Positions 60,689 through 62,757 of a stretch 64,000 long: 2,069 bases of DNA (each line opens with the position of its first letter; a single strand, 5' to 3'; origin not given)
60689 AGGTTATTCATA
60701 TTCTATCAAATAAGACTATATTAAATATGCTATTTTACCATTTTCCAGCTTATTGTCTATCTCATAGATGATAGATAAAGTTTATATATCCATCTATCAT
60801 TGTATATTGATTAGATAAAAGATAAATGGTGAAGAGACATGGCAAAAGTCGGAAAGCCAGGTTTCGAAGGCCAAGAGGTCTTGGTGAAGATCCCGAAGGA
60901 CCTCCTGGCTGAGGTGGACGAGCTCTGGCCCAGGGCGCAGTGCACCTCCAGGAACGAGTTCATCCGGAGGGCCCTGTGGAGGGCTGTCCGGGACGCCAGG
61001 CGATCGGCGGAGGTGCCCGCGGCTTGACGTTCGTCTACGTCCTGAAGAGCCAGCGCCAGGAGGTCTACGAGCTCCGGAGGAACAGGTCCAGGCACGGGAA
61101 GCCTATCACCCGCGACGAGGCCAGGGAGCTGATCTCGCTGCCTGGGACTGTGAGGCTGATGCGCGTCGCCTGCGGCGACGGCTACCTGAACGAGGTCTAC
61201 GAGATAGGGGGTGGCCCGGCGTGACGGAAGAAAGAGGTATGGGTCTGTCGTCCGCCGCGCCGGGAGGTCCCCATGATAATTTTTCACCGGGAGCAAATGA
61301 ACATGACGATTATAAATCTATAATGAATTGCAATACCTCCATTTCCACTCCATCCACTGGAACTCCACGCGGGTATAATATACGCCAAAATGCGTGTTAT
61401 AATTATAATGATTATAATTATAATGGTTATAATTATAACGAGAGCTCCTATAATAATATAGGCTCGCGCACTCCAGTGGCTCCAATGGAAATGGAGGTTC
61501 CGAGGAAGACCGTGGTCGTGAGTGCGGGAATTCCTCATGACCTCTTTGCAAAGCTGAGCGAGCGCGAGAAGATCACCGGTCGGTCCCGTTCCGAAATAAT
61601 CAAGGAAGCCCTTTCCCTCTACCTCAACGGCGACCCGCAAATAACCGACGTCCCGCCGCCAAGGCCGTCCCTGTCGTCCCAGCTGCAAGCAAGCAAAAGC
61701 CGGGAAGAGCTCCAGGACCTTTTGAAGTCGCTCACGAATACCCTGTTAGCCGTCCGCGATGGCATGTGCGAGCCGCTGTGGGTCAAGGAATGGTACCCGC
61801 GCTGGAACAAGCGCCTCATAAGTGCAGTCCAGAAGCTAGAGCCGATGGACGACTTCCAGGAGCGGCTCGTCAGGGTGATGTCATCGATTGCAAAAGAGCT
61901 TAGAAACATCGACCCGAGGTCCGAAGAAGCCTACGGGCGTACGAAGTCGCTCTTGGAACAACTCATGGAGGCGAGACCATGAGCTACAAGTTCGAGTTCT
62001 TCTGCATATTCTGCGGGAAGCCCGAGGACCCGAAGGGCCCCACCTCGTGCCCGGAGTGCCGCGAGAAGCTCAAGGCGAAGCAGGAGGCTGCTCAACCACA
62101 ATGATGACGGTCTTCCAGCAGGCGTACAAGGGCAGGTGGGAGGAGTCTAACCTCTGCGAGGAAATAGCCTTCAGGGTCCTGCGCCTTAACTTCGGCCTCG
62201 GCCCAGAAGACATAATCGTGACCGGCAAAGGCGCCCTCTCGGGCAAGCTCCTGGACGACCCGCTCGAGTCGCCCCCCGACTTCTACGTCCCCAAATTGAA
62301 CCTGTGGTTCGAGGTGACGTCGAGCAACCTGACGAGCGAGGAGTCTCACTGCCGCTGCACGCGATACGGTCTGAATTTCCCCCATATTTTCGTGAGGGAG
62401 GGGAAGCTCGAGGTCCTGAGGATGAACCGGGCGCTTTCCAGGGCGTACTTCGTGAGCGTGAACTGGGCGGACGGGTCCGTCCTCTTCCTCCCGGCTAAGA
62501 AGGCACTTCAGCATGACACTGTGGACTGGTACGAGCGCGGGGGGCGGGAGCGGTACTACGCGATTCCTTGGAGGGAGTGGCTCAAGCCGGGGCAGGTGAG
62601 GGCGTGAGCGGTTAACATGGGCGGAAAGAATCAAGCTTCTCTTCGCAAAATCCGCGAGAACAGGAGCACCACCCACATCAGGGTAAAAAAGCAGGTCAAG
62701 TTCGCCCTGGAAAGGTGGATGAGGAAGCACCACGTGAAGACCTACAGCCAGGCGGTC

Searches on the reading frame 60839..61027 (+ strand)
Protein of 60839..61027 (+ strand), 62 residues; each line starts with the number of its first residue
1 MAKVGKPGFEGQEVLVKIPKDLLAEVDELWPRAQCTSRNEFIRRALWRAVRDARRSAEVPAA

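Call 20: search_protein_families(library=pfam, max_evalue=0.01, proteins=[window:60839-61027:+])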
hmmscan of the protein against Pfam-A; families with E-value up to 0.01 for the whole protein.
window:60839-61027:+ (62 aa): 1 family
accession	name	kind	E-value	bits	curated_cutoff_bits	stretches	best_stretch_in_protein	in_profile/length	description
PF01402.27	RHH_1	-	7.3e-06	26.2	20.5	1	16-46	4-33/39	Ribbon-helix-helix protein, copG family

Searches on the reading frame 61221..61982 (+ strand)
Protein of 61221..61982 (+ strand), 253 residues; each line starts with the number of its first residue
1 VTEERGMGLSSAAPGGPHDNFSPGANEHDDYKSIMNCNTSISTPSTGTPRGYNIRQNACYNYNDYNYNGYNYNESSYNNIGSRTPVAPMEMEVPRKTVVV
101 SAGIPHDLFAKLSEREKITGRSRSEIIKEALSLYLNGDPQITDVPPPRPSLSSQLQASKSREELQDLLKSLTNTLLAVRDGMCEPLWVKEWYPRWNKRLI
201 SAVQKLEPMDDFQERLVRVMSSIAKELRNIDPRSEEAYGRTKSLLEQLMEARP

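Call 20: search_protein_families(library=pfam, max_evalue=0.01, proteins=[window:61221-61982:+])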
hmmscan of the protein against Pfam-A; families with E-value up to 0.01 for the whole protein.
window:61221-61982:+ (253 aa): 1 family
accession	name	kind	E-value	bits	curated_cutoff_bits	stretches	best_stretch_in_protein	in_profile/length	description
PF01402.27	RHH_1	-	1.7e-05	25.1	20.5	1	100-135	2-37/39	Ribbon-helix-helix protein, copG family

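Call 52: search_protein_families(library=phrogs, max_evalue=0.001, proteins=[window:61221-61982:+])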
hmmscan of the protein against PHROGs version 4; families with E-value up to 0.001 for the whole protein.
window:61221-61982:+ (253 aa): 1 family
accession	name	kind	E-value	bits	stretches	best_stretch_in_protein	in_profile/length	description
phrog_7325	-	transcription regulation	2.2e-05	25.6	1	75-136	34-95/151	CopG-like transcriptional repressor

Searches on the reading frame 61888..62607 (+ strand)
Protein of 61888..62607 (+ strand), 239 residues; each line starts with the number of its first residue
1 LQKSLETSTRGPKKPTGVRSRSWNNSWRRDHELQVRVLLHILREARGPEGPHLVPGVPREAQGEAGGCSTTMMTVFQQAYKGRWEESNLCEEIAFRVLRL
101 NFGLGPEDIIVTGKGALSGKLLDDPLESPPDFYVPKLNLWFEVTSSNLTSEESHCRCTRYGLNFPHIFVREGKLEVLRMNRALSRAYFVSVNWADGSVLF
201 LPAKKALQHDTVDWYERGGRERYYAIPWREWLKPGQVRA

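Call 20: search_protein_families(library=pfam, max_evalue=0.01, proteins=[window:61888-62607:+])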
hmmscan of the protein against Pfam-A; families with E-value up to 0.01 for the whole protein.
window:61888-62607:+ (239 aa): 1 family
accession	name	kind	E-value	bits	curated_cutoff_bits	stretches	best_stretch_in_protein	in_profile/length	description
PF12187.14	VirArc_Nuclease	-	4.7e-06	26.8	20.1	1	138-232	89-183/190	Viral/Archaeal nuclease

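Call 52: search_protein_families(library=phrogs, max_evalue=0.001, proteins=[window:61888-62607:+])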
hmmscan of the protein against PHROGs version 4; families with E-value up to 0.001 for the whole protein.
window:61888-62607:+ (239 aa): 1 family
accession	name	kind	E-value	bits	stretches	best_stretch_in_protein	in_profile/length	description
phrog_9634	-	DNA, RNA and nucleotide metabolism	2.6e-09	37.8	1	76-237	7-189/209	nuclease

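Call 68: search_protein_families(library=ncbifam, max_evalue=0.001, proteins=[window:61888-62607:+])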
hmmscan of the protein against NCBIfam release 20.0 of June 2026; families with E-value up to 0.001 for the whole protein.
window:61888-62607:+ (239 aa): 0 families

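Call 93: search_dna_similar(query=window:61888-62607:+, collection=phages, mode=protein, max_evalue=0.01, max_rows=10)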
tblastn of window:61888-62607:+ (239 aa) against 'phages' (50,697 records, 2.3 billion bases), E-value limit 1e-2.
Records with a match: 9; places in all: 9; records where one place covers at least 80% of the query: 3.
Best place of each record, by identity: <60% 9.
By first word of the organism name: Sulfolobus 9.
By host as written in the record: Sulfolobus sp. E5-1 3; Sulfolobus islandicus 3; Sulfolobus sp. E11-6 1; - 1; Sulfolobus sp. 1.
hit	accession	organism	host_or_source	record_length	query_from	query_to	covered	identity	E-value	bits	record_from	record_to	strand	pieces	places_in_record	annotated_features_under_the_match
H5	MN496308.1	Sulfolobus spindle-shaped virus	Sulfolobus sp. E5-1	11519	41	238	83%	28.0%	2e-14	77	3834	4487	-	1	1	hypothetical protein (x2)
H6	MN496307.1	Sulfolobus spindle-shaped virus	Sulfolobus sp. E5-1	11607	41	238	83%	28.0%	2e-14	77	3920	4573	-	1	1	hypothetical protein (x2)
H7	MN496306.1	Sulfolobus spindle-shaped virus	Sulfolobus sp. E5-1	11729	41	238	83%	27.5%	2e-12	72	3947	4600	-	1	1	hypothetical protein (x2)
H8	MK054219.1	Sulfolobus spindle-shaped virus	Sulfolobus islandicus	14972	68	238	72%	31.4%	5e-15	79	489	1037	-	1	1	hypothetical protein (x2)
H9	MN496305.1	Sulfolobus spindle-shaped virus SSV19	Sulfolobus sp. E11-6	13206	73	238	69%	30.1%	2e-14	77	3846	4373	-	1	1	hypothetical protein (x2)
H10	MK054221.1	Sulfolobus spindle-shaped virus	Sulfolobus islandicus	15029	59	238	75%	27.5%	2e-12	72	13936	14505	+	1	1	hypothetical protein (x2)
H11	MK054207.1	Sulfolobus spindle-shaped virus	Mutnovsky Volcano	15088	77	238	68%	30.3%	1e-14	79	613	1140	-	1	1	hypothetical protein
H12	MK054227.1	Sulfolobus spindle-shaped virus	Sulfolobus islandicus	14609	62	238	74%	27.4%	1e-13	76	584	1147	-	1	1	hypothetical protein (x2)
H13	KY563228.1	Sulfolobus spindle-shaped virus Lassen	Sulfolobus sp.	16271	68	238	72%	27.7%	1e-12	73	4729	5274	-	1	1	F199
